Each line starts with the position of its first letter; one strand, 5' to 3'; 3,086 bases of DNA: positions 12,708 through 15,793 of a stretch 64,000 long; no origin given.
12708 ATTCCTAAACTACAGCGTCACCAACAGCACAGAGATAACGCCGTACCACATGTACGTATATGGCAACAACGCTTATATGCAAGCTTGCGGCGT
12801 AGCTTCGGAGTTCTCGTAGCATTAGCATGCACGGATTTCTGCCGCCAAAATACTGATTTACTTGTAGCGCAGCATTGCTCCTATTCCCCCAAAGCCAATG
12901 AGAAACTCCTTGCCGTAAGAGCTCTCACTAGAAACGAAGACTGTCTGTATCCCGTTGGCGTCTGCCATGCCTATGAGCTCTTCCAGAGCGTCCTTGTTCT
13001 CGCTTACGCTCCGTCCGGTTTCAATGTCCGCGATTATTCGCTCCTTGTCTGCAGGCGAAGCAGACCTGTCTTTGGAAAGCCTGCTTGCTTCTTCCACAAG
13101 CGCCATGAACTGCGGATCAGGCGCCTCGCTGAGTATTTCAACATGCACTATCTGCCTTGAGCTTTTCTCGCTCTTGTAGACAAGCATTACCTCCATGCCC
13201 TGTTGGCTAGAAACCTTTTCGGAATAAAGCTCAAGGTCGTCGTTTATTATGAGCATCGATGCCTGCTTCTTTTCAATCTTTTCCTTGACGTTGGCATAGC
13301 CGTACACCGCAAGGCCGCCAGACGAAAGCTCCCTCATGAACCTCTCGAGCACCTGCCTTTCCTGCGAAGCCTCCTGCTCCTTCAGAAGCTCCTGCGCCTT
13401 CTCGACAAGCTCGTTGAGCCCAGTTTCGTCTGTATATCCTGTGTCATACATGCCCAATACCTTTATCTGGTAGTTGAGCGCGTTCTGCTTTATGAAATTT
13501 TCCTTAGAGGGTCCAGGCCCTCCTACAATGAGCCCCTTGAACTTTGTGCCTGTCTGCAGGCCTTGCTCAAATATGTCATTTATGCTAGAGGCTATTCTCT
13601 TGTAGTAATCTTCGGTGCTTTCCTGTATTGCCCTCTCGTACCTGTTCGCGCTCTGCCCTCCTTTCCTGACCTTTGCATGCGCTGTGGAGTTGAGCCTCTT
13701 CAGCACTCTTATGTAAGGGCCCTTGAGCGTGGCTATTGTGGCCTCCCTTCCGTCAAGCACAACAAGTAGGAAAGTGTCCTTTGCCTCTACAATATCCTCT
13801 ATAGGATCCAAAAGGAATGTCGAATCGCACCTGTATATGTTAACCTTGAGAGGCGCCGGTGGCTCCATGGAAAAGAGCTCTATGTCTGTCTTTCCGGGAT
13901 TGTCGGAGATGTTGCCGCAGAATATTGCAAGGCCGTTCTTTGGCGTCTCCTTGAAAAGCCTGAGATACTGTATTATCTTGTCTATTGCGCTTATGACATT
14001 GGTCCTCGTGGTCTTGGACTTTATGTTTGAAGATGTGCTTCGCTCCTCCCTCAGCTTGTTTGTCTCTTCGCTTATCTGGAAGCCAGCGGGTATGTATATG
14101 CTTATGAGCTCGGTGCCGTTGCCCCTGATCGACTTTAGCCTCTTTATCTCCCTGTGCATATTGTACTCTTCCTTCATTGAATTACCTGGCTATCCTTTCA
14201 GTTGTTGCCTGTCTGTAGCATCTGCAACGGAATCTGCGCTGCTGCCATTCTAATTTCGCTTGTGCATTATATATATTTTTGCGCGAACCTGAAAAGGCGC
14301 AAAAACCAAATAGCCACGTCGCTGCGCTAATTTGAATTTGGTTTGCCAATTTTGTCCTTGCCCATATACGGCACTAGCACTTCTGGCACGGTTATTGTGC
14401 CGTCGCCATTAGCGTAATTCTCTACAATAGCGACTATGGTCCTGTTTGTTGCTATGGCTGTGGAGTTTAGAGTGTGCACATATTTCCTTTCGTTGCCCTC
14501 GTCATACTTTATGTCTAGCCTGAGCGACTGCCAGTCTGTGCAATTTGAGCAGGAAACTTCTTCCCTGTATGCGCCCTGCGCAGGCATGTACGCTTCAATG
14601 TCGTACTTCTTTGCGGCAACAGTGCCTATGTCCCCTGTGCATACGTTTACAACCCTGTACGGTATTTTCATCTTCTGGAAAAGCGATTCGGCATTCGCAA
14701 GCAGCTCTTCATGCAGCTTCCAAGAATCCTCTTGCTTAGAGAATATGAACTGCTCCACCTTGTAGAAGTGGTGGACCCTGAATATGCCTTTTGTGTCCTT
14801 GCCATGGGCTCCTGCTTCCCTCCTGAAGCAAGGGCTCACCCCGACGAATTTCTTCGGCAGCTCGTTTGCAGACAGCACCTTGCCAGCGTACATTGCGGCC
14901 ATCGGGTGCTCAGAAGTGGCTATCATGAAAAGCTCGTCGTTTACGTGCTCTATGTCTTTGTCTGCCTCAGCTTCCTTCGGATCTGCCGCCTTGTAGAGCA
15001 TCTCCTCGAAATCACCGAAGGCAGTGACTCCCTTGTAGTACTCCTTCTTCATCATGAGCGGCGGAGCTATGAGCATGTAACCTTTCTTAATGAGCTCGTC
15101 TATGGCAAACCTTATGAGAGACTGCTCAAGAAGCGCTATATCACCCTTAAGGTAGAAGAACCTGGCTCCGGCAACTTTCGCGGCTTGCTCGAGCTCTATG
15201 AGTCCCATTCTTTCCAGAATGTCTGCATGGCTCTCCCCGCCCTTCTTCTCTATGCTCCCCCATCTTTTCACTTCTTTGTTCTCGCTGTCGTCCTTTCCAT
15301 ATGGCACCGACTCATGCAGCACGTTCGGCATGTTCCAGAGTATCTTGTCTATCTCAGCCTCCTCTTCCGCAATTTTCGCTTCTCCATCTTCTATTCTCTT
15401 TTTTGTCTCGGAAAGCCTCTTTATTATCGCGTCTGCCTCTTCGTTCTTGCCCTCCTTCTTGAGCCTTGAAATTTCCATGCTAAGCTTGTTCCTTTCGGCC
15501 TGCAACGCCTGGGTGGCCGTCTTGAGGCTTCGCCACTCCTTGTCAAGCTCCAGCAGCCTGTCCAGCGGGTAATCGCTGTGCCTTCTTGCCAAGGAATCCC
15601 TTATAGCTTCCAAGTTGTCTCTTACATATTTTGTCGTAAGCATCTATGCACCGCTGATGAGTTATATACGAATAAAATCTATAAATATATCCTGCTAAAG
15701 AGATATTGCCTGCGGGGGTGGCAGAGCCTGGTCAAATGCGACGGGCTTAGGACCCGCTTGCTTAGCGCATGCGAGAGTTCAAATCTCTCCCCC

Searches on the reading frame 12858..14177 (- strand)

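Call 37: search_protein_families(library=pfam, proteins=[window:12858-14177:-], max_evalue=0.001)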
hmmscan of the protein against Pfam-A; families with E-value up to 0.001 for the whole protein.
window:12858-14177:- (439 aa): 5 families
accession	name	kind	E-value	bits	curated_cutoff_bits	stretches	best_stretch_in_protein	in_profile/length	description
PF03464.20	eRF1_2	-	3.3e-28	99.1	27.1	1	137-267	3-133/133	eRF1 domain 2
PF03463.20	eRF1_1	-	5.4e-17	62.4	23.8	1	12-129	5-122/123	eRF1 domain 1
PF03465.20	eRF1_3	-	1.5e-16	61.3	25.8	1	271-439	2-105/106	eRF1 domain 3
PF18859.6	acVLRF1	-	3.1e-06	27.9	27.1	1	139-262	5-125/130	Actinobacteria/chloroflexi VLRF1 release factor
PF18854.6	baeRF_family10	-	3.4e-06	27.8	27.1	1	125-242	5-121/143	Bacterial archaeo-eukaryotic release factor family 10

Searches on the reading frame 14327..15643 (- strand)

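Call 37: search_protein_families(library=pfam, proteins=[window:14327-15643:-], max_evalue=0.001)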
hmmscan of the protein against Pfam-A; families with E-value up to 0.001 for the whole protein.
window:14327-15643:- (438 aa): 2 families
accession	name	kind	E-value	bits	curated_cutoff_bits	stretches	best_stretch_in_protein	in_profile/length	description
PF00587.30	tRNA-synt_2b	-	9.1e-40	137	29.3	1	235-410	8-179/179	tRNA synthetase class II core domain (G, H, P, S and T)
PF02403.27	Seryl_tRNA_N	-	7.2e-27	94.2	28.2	1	1-108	1-107/108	Seryl-tRNA synthetase N-terminal domain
